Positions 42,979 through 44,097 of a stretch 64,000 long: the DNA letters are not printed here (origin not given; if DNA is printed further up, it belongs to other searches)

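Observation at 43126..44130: Cu+-ATPase with a ~330-aa C-terminal cytoplasmic extension containing an internal tandem duplication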

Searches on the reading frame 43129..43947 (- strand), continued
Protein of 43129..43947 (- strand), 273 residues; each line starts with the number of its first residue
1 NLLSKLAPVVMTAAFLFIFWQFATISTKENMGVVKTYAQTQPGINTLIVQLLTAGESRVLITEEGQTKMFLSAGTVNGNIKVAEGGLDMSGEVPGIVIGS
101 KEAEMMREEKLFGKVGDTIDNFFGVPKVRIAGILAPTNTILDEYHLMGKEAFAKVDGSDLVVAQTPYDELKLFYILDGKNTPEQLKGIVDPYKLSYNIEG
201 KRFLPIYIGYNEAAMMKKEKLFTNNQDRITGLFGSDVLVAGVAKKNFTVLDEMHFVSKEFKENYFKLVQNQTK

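Call 40: find_homologous_proteins(query=A2, max_evalue=0.00001)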
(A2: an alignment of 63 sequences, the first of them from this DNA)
Query A2 (63 sequences) (273 aa, profile of the alignment): 19 proteins with E <= 0.00001 among 8000 candidates.
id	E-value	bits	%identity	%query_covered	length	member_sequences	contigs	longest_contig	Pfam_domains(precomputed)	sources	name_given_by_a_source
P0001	5.5e-100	352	36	76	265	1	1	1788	-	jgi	jgi:hypothetical protein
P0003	4.9e-97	343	38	61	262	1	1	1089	-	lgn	-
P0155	2.5e-94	334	42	61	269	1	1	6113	-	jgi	-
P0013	6.2e-93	329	35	79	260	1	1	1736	-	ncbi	-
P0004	1.7e-91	325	35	59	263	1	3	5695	-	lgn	-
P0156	1.6e-90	321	38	74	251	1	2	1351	-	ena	-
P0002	8.5e-90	319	36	74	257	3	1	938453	-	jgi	jgi:hypothetical protein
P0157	1.9e-87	311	37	73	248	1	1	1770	-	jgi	jgi:hypothetical protein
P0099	2.6e-59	219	32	48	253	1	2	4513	-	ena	-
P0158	9.0e-58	214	32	60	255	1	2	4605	-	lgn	-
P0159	4.3e-57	212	33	53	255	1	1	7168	-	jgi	jgi:hypothetical protein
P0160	5.9e-57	211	30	53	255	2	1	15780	-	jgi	jgi:hypothetical protein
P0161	9.1e-56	207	29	64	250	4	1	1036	-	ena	-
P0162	2.8e-55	206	30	63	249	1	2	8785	-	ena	-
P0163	4.2e-54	202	31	53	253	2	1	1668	-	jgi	jgi:hypothetical protein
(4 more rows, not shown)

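Call 41: search_solved_structures(query=A2, max_evalue=10, show_alignments=3)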
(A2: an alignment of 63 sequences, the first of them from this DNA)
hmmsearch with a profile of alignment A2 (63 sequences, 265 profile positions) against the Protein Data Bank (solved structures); distinct sequences matched with E-value up to 10: 1.
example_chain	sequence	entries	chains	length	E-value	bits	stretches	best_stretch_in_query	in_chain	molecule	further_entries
3j4u_A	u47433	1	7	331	0.34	13.6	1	122-197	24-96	major capsid protein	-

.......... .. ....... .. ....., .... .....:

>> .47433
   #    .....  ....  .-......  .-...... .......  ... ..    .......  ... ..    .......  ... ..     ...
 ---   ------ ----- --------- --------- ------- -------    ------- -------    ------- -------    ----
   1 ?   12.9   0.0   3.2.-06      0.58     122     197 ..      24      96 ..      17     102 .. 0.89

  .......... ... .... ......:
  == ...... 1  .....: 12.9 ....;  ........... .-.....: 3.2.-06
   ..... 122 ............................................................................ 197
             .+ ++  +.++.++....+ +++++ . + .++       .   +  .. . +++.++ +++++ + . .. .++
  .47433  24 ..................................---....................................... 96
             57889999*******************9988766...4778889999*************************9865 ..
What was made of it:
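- On Known copper-binding domains (HMA, CopC, CusF, cupredoxin, YtkA) as the identity of the tail: No PDB sequence hit with the family profile (call 41).
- Tried and rejected: PDB sequence search with the 63-sequence family profile: only a chance capsid-protein match at E 0.34 (call 41).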

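Call 47: predict_structure(alignment_id=A3)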
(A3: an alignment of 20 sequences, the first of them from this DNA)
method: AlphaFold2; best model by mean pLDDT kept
length: 247 residues; sequences in the alignment: 20
mean_pLDDT: 84.9   pTM: 0.79
mean pLDDT of the five models: 84.9, 83.7, 82.4, 82.2, 81.5
residues with pLDDT >= 90: 133; 70-90: 82; 50-70: 17; < 50: 15
segments of 3 or more residues with pLDDT < 50: 1-15
pLDDT, mean of each block of 10 residues (from residue 1): 34 52 75 88 83 84 91 96 97 94 96 91 92 86 87 79 76 94 95 95 92 93 92 87 71
secondary structure, 60 per line:
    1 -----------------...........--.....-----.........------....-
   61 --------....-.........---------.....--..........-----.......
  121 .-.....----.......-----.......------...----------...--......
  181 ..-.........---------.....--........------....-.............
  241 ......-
elements in order: H18-28 E31-35 E41-46 E56-59 E69-72 H74-82 E92-96 E99-108 H114-117 E118-121 H123-127 E132-138 E144-150 E170-172 E175-182 H184-192 E202-206 E209-216 H223-226 E228-231 H232-246
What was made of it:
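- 43129..43872 (-): Predicted extracytoplasmic tail, S888-K1135. It consists of a flexible linker (about 888-905) followed by a folded alpha/beta domain with no cysteine. AlphaFold model with 20-sequence alignment: pLDDT 84.9, pTM 0.79; the first 15 residues score below 50 (call 47).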

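Call 49: fold_search(model_id=the predicted structure, library=pdb)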
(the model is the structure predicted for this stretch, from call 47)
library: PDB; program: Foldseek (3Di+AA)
matches with E <= 10: 106; with E <= 0.001: 0
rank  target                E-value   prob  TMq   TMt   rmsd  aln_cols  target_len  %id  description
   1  5udf_B                4.9e-03  0.99  0.27  0.33  10.7       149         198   16  Structure of the N-terminal domain of lipoprotein-releasing system transmembrane protein LolE from Acinetobacter bauma (released 2017-01-18)
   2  5udf_C                1.6e-02  0.94  0.26  0.31  11.7       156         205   13  Structure of the N-terminal domain of lipoprotein-releasing system transmembrane protein LolE from Acinetobacter bauma (released 2017-01-18)
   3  7ark_E                2.4e-02  0.75  0.28  0.19  10.3       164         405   13  LolCDE in complex with AMP-PNP in the closed NBD state (released 2021-04-07)
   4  9ge6_A                5.2e-02  0.91  0.30  0.11   5.4       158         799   14  Structure of E. coli YbbAP (released 2025-05-28)
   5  9xro_E                8.0e-02  0.41  0.21  0.15   9.7       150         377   14  LolCDE in complex with SMT-738_3 (released 2026-03-18)
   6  5naa_A                9.6e-02  0.82  0.26  0.28   7.4       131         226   12  Lipoprotein-releasing system transmembrane protein LolC (released 2017-11-15)
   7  7arh_E                1.2e-01  0.54  0.27  0.18  11.2       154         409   14  LolCDE in complex with lipoprotein (released 2021-04-07)
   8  5naa_B                1.8e-01  0.75  0.27  0.30   7.5       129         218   12  Lipoprotein-releasing system transmembrane protein LolC (released 2017-11-15)
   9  7arh_C                1.8e-01  0.72  0.26  0.17   6.6       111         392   13  LolCDE in complex with lipoprotein (released 2021-04-07)
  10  7ark_C                1.8e-01  0.41  0.24  0.17   7.9       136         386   17  LolCDE in complex with AMP-PNP in the closed NBD state (released 2021-04-07)
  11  7mdy_A                3.9e-01  0.23  0.21  0.14   9.0       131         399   13  LolCDE nucleotide-bound (released 2021-08-11)
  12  6f3z_A                4.1e-01  0.38  0.25  0.27   8.2       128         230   12  Complex of E. coli LolA and periplasmic domain of LolC (released 2018-07-25)
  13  7w7a_B                4.1e-01  0.25  0.21  0.16   9.9       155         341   12  Heme exporter in complex with Mn-containing protoporphyrin IX, Mn-anomalous data (released 2022-06-22)
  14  9rld_E                4.7e-01  0.33  0.27  0.17  10.8       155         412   15  LolCDE complex with Lpp lipoprotein (released 2026-01-21)
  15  7mdy_B                8.6e-01  0.16  0.25  0.16   6.5       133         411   12  LolCDE nucleotide-bound (released 2021-08-11)
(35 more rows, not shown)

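Call 52: search_protein_families(library=pfam, alignment_id=A2, max_evalue=10)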
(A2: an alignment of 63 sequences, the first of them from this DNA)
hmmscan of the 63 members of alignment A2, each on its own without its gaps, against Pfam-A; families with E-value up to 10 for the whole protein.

A. member 1, seq(273 aa): 1 family
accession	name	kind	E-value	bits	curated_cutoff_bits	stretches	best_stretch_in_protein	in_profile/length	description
PF00270.35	DEAD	-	0.15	12.2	26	1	242-269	115-143/167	DEAD/DEAH box helicase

B. families by the number of members that match (of 63 scanned): 38 families (the first 25 are shown)
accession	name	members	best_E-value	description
PF12704.14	MacB_PCD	13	7e-06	MacB-like periplasmic core domain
PF04459.17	DUF512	6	0.0099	Protein of unknown function (DUF512)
PF19135.5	DUF5818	2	0.00045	Protein of unknown function (DUF5818)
PF14889.11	PBP-Tp47_a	2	0.0092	Penicillin-binding protein Tp47 domain a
PF12685.13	SpoIIIAH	1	0.0083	SpoIIIAH-like protein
PF01855.24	POR_N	1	0.011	Pyruvate flavodoxin/ferredoxin oxidoreductase, thiamine diP-bdg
PF19868.4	DUF6341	1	0.046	Family of unknown function (DUF6341)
PF03767.20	Acid_phosphat_B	1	0.072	HAD superfamily, subfamily IIIB (Acid phosphatase)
PF25298.1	Baculo_FP_2nd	1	0.077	Baculovirus FP protein domain 2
PF18915.5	DUF5667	1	0.08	Domain of unknown function (DUF5667)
PF10119.14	MethyTransf_Reg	1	0.08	Predicted methyltransferase regulatory domain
PF23393.2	Beta-prop_WDR90_POC16_2nd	1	0.086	WDR90/POC16, second beta-propeller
PF13800.11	Sigma_reg_N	1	0.1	Sigma factor regulator N-terminal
PF17418.7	SdpA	1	0.1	Sporulation delaying protein SdpA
PF11016.13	DUF2854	1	0.1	Protein of unknown function (DUF2854)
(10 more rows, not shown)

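Call 53: search_protein_families(library=pfam, proteins=[P0005, P0006, P0007, P0008, P0009, P0010, P0011, P0012, P0014, P0015], max_evalue=1)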
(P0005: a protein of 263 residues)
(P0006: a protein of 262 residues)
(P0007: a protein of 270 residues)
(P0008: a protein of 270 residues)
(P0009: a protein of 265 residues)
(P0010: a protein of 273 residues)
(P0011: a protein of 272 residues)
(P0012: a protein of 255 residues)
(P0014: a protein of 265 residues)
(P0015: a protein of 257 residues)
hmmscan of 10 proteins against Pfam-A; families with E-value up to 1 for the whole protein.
P0005 (263 aa): 0 families

P0006 (262 aa): 0 families

P0007 (270 aa): 2 families
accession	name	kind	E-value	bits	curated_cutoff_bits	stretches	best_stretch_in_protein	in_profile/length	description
PF25298.1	Baculo_FP_2nd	-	0.077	13.2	24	1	145-167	15-37/53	Baculovirus FP protein domain 2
PF04459.17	DUF512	-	0.086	12.5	25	1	195-250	97-152/202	Protein of unknown function (DUF512)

P0008 (270 aa): 3 families
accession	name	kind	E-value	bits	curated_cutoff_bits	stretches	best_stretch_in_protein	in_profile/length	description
PF12704.14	MacB_PCD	-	0.045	14.5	27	1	92-172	119-198/207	MacB-like periplasmic core domain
PF18915.5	DUF5667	-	0.08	13.8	27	1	52-103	14-66/99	Domain of unknown function (DUF5667)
PF16723.11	DUF5065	-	0.14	12.8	26.8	1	55-86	78-110/156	Domain of unknown function (DUF5065)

P0009 (265 aa): 3 families
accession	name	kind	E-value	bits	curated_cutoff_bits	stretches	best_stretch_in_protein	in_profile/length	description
PF12704.14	MacB_PCD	-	0.0072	17.1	27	1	206-260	123-175/207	MacB-like periplasmic core domain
PF22829.2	HphA_C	-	0.3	11.9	31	0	83-138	53-107/113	HphA C-terminal domain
PF12911.12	OppC_N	-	0.37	11.1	23.9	0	10-32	13-35/53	N-terminal TM domain of oligopeptide transport permease C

P0010 (273 aa): 0 families

P0011 (272 aa): 0 families

P0012 (255 aa): 2 families
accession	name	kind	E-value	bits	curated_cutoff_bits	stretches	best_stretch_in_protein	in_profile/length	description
PF23393.2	Beta-prop_WDR90_POC16_2nd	-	0.086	12.5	60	1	47-84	183-220/291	WDR90/POC16, second beta-propeller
PF23957.1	DUF7286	-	0.28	10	27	1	7-39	6-38/1000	Family of unknown function (DUF7286)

P0014 (265 aa): 0 families

P0015 (257 aa): 0 families
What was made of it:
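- On MacB_PCD (PF12704) / type VII ABC transporter ectodomain: Thirteen of 63 family members give weak hits; the best is E 7e-6 and the examples inspected score 14.5 and 17.1 bits (calls 52, 53).
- Closest known: Periplasmic core domain of type VII. Different: The architecture is a tandem duplication in which each module matches only the C-terminal part of PF12704 (call 53). The individual hits inspected (call 53) score below the 27-bit Pfam gathering cutoff, and the best of the 13 (E 7e-6) may lie close to it.
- Each module aligns to profile positions of about 119-198 (call 53).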

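Call 68: search_protein_families(library=pfam, proteins=[L058:2627-3649:+, L058:6644-7084:+, L058:5809-6636:+, L058:1469-2191:+], max_evalue=0.1)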
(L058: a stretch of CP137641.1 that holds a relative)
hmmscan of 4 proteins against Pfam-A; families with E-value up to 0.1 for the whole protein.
L058:2627-3649:+ (340 aa): 2 families
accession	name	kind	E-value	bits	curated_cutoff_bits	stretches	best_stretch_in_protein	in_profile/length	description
PF00403.32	HMA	-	2.6e-07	31.3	24.8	1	33-87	5-61/62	Heavy-metal-associated domain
PF19180.5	DUF5862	-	0.0018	18.5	33.3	1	191-239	10-57/68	Family of unknown function (DUF5862)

L058:6644-7084:+ (146 aa): 1 family
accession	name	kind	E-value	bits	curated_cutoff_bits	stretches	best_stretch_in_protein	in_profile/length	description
PF13473.12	Cupredoxin_1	-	5e-06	26.9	27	1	58-143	19-104/104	Cupredoxin-like domain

L058:5809-6636:+ (275 aa): 0 families

L058:1469-2191:+ (240 aa): 37 families (the best 25 are shown)
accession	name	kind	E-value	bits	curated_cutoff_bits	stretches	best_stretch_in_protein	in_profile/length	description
PF13412.12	HTH_24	-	2.2e-17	62.8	21.9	2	160-205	3-48/48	Winged helix-turn-helix DNA-binding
PF24266.1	HTH_HVO_0163_N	-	7.3e-12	45.6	31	2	84-152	2-68/70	HVO_0163, N-terminal HTH domain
PF12840.13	HTH_20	-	3.4e-10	40.2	27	2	81-124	1-44/51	Helix-turn-helix domain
PF08279.18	HTH_11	-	8e-08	32.5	25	2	163-206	3-49/55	HTH domain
PF01022.26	HTH_5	-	3e-07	30.7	22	1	160-205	2-46/47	Bacterial regulatory protein, arsR family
PF13551.12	HTH_29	-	6.8e-07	29.7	28.1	1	177-219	15-60/64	Winged helix-turn helix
PF13545.12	HTH_Crp_2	-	3.7e-06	27.2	27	1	175-210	23-56/70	Crp-like helix-turn-helix domain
PF13518.12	HTH_28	-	4e-06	27.2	25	1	177-203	15-41/52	Helix-turn-helix domain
PF13384.12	HTH_23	-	4.6e-06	26.7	24.6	1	171-203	16-46/50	Homeodomain-like domain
PF12802.13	MarR_2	-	4.7e-06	27.1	27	1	90-124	12-46/61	MarR family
PF01047.28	MarR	-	1.1e-05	25.6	24.6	1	159-205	2-48/59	MarR family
PF09339.16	HTH_IclR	-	4.3e-05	23.6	22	1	164-205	7-49/52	IclR helix-turn-helix domain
PF13411.12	MerR_1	-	8.8e-05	23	21.6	0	178-216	4-39/69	MerR HTH family regulatory protein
PF04703.18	FaeA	-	0.00021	22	20.7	1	163-205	3-46/62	FaeA-like protein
PF13556.12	HTH_30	-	0.00021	21.4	27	1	101-131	15-45/59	PucR C-terminal helix-turn-helix domain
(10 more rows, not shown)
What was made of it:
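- A cupredoxin gene follows the partner gene in Methanoculleus (call 68).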
